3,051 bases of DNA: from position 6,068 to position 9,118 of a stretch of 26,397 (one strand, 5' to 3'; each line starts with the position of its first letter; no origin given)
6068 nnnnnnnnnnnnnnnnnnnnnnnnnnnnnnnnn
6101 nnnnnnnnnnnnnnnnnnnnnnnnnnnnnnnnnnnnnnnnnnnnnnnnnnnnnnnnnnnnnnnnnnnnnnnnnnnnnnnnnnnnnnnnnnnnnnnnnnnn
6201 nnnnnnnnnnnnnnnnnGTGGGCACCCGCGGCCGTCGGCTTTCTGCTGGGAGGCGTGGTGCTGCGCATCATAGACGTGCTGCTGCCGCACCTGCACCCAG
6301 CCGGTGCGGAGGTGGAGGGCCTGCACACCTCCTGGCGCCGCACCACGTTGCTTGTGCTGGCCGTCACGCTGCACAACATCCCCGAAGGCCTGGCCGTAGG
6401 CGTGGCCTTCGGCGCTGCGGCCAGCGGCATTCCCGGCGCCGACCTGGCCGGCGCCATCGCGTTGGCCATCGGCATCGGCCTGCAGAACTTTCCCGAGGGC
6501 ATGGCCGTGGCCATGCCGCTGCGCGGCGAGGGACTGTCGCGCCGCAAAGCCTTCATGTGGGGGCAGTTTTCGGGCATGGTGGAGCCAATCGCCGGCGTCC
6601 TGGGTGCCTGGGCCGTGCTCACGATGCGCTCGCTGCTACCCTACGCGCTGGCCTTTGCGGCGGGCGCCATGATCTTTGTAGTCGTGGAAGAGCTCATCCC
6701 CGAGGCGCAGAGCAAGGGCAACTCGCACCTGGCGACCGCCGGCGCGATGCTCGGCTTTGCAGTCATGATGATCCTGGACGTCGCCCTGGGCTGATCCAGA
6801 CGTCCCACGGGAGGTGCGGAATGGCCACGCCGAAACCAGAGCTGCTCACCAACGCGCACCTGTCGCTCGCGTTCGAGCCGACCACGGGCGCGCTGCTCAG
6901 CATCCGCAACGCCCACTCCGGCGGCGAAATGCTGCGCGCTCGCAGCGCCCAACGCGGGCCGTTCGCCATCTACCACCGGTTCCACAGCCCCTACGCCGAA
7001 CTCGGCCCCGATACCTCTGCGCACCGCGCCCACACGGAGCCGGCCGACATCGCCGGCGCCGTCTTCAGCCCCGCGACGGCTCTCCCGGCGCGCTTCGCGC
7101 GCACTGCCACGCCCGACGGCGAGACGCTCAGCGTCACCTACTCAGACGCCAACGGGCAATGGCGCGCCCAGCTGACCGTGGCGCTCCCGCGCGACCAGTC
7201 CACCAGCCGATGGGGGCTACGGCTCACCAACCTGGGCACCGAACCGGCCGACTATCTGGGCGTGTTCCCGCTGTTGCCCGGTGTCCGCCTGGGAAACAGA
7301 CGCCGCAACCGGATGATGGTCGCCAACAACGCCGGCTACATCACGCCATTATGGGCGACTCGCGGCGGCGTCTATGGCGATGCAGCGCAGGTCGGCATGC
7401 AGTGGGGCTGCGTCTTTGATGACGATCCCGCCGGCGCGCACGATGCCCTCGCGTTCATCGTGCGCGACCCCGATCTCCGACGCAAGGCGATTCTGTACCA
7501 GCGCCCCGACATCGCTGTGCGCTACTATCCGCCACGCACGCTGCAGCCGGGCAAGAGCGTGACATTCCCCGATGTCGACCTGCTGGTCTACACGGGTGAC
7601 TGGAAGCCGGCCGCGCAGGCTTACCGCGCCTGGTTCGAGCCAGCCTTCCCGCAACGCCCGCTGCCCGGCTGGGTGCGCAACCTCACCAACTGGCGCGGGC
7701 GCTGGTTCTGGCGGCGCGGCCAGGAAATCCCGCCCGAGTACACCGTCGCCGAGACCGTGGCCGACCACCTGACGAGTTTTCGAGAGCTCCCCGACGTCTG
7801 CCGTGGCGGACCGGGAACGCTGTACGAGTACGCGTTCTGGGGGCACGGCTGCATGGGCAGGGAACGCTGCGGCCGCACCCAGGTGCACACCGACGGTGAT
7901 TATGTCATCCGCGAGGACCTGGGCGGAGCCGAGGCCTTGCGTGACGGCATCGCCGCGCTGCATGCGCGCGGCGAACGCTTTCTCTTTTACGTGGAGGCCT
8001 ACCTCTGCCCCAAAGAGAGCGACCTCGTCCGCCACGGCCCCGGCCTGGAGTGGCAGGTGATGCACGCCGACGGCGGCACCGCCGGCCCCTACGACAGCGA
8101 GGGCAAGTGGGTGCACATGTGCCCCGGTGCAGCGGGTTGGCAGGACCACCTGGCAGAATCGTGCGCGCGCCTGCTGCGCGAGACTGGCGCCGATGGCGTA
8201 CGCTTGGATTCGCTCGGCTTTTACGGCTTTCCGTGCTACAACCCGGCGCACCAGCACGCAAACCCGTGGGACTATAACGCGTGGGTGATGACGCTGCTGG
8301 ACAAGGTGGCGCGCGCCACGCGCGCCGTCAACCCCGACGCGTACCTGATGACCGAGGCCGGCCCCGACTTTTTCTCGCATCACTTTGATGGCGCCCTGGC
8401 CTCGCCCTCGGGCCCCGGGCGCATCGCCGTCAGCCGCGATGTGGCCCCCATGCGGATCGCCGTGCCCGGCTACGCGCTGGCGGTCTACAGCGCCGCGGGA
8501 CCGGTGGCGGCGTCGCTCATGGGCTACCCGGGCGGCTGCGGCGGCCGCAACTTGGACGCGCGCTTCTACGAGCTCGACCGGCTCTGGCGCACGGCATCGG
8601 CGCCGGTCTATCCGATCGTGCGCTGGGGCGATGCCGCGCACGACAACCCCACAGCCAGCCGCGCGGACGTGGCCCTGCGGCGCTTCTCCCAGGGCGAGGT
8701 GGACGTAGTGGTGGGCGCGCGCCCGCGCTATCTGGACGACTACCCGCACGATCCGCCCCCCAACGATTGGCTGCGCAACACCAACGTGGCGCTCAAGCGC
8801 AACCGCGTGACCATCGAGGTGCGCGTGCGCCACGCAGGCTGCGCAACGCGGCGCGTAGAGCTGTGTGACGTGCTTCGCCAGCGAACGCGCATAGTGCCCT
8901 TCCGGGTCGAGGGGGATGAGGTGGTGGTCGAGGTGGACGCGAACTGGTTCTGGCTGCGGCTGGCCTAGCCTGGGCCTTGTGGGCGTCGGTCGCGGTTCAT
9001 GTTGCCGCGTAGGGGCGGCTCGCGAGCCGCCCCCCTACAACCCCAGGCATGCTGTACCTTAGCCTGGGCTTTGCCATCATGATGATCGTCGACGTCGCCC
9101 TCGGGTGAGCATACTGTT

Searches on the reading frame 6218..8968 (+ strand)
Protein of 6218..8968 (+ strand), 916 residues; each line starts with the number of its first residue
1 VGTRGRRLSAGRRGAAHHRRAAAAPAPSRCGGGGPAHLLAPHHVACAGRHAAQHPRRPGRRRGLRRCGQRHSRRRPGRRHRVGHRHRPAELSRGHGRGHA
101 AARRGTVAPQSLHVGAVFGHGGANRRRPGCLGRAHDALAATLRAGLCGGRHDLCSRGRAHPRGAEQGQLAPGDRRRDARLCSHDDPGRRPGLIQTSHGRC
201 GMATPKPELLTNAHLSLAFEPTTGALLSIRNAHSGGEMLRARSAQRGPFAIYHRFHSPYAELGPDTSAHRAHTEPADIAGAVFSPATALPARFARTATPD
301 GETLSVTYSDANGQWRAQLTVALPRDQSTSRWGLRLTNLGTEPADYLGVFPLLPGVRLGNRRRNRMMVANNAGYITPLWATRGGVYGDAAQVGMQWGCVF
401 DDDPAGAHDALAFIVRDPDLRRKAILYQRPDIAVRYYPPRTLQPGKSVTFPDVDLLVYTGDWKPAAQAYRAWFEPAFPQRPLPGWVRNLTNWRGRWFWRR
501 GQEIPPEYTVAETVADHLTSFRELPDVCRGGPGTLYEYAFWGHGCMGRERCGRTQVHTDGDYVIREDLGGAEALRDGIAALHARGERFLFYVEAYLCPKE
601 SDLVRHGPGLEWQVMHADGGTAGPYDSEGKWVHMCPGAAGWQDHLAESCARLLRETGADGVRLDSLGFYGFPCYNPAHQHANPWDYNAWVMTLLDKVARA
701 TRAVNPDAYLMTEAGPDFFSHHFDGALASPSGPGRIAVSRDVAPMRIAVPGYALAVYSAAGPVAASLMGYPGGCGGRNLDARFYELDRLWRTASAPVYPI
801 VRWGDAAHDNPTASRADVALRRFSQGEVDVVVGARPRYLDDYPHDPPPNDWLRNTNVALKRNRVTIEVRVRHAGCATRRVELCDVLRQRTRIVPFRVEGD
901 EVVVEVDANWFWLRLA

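Call 61: search_protein_families(library=pfam, proteins=[window:6218-8968:+], max_evalue=0.0001)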
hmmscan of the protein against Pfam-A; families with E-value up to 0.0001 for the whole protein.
window:6218-8968:+ (916 aa): 2 families
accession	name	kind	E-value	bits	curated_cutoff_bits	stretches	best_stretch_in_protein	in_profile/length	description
PF19773.5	DUF6259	-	3.8e-17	62.8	28.7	1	570-728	103-265/300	Domain of unknown function (DUF6259)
PF13199.12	Glyco_hydro_66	-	3.1e-07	29.8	23.7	1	572-682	162-274/546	Glycosyl hydrolase family 66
